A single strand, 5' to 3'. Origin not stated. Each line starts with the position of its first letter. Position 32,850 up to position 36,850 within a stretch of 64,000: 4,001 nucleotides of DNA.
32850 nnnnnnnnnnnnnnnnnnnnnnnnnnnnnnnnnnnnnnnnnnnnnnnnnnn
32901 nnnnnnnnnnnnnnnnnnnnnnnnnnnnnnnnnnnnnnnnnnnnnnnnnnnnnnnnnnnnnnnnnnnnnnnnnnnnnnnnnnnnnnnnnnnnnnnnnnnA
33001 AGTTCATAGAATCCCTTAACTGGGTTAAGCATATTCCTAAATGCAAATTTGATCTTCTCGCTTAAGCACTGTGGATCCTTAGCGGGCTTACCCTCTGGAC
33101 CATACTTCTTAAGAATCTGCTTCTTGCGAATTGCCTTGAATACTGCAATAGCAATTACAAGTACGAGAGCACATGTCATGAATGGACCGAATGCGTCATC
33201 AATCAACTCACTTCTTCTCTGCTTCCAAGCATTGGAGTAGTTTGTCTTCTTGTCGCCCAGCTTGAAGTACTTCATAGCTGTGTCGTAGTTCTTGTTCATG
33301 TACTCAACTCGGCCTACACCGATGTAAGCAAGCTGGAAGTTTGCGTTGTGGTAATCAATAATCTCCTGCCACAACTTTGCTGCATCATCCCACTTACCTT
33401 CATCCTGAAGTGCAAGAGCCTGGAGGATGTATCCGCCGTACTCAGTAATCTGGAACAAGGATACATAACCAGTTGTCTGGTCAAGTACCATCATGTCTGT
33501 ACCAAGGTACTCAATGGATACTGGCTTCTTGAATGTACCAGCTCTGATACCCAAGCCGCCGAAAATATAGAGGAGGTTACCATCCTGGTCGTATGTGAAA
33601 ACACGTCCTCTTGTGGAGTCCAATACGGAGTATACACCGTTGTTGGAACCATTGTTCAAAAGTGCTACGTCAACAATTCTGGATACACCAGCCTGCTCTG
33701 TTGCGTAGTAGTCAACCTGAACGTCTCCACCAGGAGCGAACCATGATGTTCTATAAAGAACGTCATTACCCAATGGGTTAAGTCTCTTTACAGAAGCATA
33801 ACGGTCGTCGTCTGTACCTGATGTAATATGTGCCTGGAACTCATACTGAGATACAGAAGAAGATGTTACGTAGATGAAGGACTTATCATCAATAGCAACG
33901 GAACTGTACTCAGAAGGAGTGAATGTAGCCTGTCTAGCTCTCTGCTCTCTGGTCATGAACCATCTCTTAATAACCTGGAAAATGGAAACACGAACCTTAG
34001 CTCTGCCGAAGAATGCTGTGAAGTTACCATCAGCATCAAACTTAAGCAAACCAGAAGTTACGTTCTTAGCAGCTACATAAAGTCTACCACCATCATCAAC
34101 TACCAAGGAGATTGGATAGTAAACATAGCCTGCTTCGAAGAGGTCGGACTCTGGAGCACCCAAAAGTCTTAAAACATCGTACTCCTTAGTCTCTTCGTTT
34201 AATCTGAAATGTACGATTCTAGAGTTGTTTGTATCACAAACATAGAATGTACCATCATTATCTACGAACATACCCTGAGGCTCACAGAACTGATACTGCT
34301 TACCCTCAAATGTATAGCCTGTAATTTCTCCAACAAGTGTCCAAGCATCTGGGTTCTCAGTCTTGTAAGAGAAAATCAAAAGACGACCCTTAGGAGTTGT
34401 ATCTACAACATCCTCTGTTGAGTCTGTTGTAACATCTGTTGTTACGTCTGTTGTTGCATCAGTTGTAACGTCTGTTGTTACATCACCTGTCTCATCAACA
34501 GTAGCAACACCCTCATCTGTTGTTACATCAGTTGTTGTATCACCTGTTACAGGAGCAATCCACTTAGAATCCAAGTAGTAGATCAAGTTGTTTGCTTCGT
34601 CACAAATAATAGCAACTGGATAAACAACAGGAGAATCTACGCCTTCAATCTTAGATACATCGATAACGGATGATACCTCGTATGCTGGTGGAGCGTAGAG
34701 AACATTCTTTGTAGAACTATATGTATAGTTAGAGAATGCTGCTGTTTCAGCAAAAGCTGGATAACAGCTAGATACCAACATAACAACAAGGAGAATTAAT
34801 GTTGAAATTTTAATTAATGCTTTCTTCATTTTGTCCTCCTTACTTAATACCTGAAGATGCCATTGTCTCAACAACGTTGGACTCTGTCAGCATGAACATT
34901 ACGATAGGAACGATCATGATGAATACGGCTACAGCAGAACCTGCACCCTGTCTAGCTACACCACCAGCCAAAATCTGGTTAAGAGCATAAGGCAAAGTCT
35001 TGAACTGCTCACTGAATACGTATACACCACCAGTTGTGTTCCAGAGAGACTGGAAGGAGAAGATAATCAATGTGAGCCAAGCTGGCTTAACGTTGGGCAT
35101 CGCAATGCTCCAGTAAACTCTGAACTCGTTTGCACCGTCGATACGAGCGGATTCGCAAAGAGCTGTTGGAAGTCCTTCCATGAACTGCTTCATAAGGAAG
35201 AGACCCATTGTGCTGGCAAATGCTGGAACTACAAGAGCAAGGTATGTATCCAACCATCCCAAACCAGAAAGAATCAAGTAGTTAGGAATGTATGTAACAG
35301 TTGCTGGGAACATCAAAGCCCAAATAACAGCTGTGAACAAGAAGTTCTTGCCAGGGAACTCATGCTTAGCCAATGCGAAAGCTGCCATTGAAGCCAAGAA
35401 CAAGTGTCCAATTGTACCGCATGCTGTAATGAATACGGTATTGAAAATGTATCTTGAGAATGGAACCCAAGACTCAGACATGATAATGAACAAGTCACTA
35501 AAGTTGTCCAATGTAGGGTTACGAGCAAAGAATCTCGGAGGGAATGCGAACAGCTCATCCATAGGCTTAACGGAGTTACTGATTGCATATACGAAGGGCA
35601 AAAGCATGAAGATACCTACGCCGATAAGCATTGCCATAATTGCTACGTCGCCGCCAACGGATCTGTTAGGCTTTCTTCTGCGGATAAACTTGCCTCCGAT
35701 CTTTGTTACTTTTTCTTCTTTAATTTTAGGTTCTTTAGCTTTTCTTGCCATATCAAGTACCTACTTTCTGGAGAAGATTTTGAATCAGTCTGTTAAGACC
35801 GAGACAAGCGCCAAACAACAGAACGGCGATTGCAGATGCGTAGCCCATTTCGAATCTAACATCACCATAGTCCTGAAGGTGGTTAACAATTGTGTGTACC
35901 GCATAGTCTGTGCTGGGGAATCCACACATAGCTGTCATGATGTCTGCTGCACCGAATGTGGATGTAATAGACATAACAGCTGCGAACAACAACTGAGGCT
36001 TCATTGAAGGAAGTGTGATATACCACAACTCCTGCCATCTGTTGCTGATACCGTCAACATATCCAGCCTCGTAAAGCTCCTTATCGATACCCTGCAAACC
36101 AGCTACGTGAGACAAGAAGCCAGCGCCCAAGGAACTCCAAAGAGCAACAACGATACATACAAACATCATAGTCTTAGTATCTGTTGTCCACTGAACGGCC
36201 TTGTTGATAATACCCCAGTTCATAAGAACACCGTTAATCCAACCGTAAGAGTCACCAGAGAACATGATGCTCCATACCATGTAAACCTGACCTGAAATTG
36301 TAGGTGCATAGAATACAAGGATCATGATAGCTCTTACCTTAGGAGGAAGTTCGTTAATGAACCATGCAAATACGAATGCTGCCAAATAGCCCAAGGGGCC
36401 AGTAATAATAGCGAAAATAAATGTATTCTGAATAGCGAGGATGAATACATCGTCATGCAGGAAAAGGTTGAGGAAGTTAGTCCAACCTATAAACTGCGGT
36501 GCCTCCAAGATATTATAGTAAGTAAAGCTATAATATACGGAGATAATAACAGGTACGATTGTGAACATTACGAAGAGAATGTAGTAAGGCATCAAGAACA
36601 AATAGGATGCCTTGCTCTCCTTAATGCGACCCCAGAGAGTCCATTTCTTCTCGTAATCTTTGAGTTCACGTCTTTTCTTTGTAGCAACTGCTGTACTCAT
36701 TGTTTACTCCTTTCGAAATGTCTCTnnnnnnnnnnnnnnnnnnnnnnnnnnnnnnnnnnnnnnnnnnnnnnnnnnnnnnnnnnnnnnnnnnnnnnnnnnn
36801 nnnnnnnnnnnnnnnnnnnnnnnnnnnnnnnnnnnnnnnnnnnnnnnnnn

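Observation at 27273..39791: Atypical carbohydrate-uptake-like locus: four sugar permeases, a 1021-aa secreted protein with a sugar-binding-like C-terminal domain, an 859-aa secreted protein and a beta-propeller/Yip1 fusion, with no ATPase, regulator or recognisable glycoside hydrolase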

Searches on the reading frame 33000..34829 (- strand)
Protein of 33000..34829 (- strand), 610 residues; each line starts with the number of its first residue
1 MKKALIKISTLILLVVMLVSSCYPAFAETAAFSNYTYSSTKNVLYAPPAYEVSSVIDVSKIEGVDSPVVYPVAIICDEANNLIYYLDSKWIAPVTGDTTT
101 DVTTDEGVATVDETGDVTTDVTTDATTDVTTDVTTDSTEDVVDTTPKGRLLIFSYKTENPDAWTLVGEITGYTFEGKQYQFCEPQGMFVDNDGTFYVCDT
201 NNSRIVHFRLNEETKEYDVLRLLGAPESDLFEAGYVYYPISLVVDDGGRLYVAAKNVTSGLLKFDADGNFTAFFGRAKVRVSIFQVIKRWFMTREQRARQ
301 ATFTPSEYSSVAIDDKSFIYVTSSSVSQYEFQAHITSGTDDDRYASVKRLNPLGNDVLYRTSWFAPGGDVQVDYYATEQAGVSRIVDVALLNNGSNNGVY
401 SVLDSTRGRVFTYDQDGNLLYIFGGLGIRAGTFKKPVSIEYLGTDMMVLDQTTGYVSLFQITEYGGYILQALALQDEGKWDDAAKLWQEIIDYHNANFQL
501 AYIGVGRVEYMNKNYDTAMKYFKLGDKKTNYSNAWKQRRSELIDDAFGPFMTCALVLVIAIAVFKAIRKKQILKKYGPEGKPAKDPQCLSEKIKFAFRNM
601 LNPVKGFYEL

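Call 16: search_protein_families(library=pfam, proteins=[window:33000-34829:-], max_evalue=10)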
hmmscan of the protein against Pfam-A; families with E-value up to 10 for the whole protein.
window:33000-34829:- (610 aa): 11 families
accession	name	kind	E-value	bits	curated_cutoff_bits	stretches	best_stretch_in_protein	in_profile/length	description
PF01436.27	NHL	-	2.1e-09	37.4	20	2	181-208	1-28/28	NHL repeat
PF13432.12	TPR_16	-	5.7e-06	27.1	32.7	1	469-523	2-55/65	Tetratricopeptide repeat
PF08450.18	SGL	-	0.001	19.2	26.3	1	181-270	133-216/246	SMP-30/Gluconolactonase/LRE-like region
PF07719.23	TPR_2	-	0.0012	19.3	27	2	467-493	4-30/34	Tetratricopeptide repeat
PF24303.1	DUF7485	-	0.0054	16.6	27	1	191-271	40-114/284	Domain of unknown function (DUF7485)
PF13174.12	TPR_6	-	0.057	14.5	26.3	1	470-494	6-30/33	Tetratricopeptide repeat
PF24684.1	Vgb_lyase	-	0.063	12.5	50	1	113-219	32-134/290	Virginiamycin B lyase family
PF05867.16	DUF851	-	0.098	12.6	26.3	0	297-351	53-104/241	Protein of unknown function (DUF851)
PF17870.6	Insulin_TMD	-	0.12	12.9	33.4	1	546-572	18-44/47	Insulin receptor trans-membrane segment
PF06739.17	SBBP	-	0.2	12.1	20.5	1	308-325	15-32/38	Beta-propeller repeat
PF00515.34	TPR_1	-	0.66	10.3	27.8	0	501-523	3-25/34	Tetratricopeptide repeat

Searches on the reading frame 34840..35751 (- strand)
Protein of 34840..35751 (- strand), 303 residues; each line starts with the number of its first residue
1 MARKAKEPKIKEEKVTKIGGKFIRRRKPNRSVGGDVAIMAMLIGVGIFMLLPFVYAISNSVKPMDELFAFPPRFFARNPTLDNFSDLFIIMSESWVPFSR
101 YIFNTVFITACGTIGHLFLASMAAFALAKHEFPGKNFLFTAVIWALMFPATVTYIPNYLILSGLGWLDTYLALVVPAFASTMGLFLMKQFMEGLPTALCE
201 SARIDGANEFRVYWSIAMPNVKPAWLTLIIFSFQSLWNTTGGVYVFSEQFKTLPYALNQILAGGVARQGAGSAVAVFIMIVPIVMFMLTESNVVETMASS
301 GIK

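Call 3: search_protein_families(library=pfam, proteins=[window:34840-35751:-], max_evalue=0.01)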
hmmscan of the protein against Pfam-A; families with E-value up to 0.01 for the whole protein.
window:34840-35751:- (303 aa): 1 family
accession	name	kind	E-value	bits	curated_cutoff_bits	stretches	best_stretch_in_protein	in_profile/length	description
PF00528.27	BPD_transp_1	-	1.1e-13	51.7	26.4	1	119-286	4-170/184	Binding-protein-dependent transport system inner membrane component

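Call 4: search_protein_families(library=ncbifam, proteins=[window:34840-35751:-], max_evalue=0.01)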
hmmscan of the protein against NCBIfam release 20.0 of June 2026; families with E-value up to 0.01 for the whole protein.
window:34840-35751:- (303 aa): 17 families
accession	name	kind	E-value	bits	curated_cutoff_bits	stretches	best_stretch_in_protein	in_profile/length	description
NF008210.0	PRK10973.1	equivalog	7e-24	85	297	1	36-294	10-273/281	sn-glycerol-3-phosphate ABC transporter permease UgpE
NF040932.1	ABC_arch_GlcU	equivalog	2.4e-20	73.3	340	1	41-292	8-259/272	glucose ABC transporter permease GlcU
NF008231.0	PRK10998.1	equivalog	1e-14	54.8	261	1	95-303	78-295/296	maltose ABC transporter permease MalG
NF007047.0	PRK09500.1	equivalog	3.7e-08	33.3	326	1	108-290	66-249/257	spermidine/putrescine ABC transporter permease PotC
TIGR02141.1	modB_ABC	equivalog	5.1e-07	29.5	182.6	1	107-286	5-202/208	molybdate ABC transporter permease subunit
NF006939.0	PRK09421.1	equivalog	2.3e-06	27.2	262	1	108-290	18-216/230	molybdate ABC transporter permease subunit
TIGR02139.1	permease_CysT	equivalog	8e-06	25.6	246.1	1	87-296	39-260/265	sulfate ABC transporter permease subunit CysT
TIGR02140.1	permease_CysW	equivalog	2.9e-05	23.7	329.1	1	121-288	68-251/261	sulfate ABC transporter permease subunit CysW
TIGR01581.1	Mo_ABC_porter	hypoth_equivalog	3.1e-05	23.6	210.3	1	110-280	31-219/225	ABC transporter permease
TIGR01097.1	PhnE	equivalog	4.3e-05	23.1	216.7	1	39-234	11-193/252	phosphonate ABC transporter, permease protein PhnE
NF040931.1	ABC_arch_GlcT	equivalog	0.00033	20.4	360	1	140-286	107-267/278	glucose ABC transporter permease GlcT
NF011624.0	PRK15050.1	equivalog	0.00047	19.3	247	0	193-287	186-280/297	2-aminoethylphosphonate ABC transporter permease subunit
NF040839.1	tungstate_WtpB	equivalog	0.0011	18.7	340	1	101-288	45-243/251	tungstate ABC transporter permease WtpB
NF008208.0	PRK10971.1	equivalog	0.0013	18.3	415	0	120-246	78-218/277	sulfate/thiosulfate ABC transporter permease CysT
NF007852.0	PRK10561.1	equivalog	0.002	18.1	335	1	38-233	18-223/295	sn-glycerol-3-phosphate ABC transporter permease UgpA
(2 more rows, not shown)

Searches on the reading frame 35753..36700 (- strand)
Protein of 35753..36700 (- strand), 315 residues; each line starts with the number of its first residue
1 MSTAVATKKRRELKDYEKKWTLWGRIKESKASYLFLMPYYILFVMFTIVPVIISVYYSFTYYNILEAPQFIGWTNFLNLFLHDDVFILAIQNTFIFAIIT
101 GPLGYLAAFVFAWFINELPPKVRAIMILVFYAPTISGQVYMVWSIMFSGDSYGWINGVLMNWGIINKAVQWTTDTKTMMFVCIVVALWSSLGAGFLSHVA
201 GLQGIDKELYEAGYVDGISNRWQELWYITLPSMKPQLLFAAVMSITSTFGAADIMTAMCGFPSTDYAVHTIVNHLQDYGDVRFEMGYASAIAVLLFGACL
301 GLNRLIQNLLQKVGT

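Call 3: search_protein_families(library=pfam, proteins=[window:35753-36700:-], max_evalue=0.01)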
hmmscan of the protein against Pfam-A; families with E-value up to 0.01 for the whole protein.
window:35753-36700:- (315 aa): 1 family
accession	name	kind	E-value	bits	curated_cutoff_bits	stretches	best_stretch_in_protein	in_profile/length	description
PF00528.27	BPD_transp_1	-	3.7e-13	50.1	26.4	1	102-313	3-182/184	Binding-protein-dependent transport system inner membrane component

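Call 4: search_protein_families(library=ncbifam, proteins=[window:35753-36700:-], max_evalue=0.01)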
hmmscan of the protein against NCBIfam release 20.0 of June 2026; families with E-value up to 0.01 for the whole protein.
window:35753-36700:- (315 aa): 7 families
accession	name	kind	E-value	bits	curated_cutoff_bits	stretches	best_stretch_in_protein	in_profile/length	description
NF007852.0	PRK10561.1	equivalog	1.2e-13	51.6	335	1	29-293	11-271/295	sn-glycerol-3-phosphate ABC transporter permease UgpA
NF040931.1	ABC_arch_GlcT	equivalog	4.7e-12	46.1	360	1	41-294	6-255/278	glucose ABC transporter permease GlcT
NF007044.0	PRK09497.1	equivalog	2.9e-09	36.8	348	1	43-260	19-230/285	spermidine/putrescine ABC transporter permease PotB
TIGR02140.1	permease_CysW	equivalog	2.7e-05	23.8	329.1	1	45-291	15-239/261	sulfate ABC transporter permease subunit CysW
TIGR00969.1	3a0106s02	subfamily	6.5e-05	22.5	240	1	43-311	27-270/272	sulfate ABC transporter permease subunit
NF007963.0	PRK10683.1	equivalog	8.8e-05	22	489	1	33-255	42-259/317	putrescine ABC transporter permease PotH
NF007545.0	PRK10160.1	equivalog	0.0031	17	342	1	171-306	137-264/275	taurine ABC transporter permease TauC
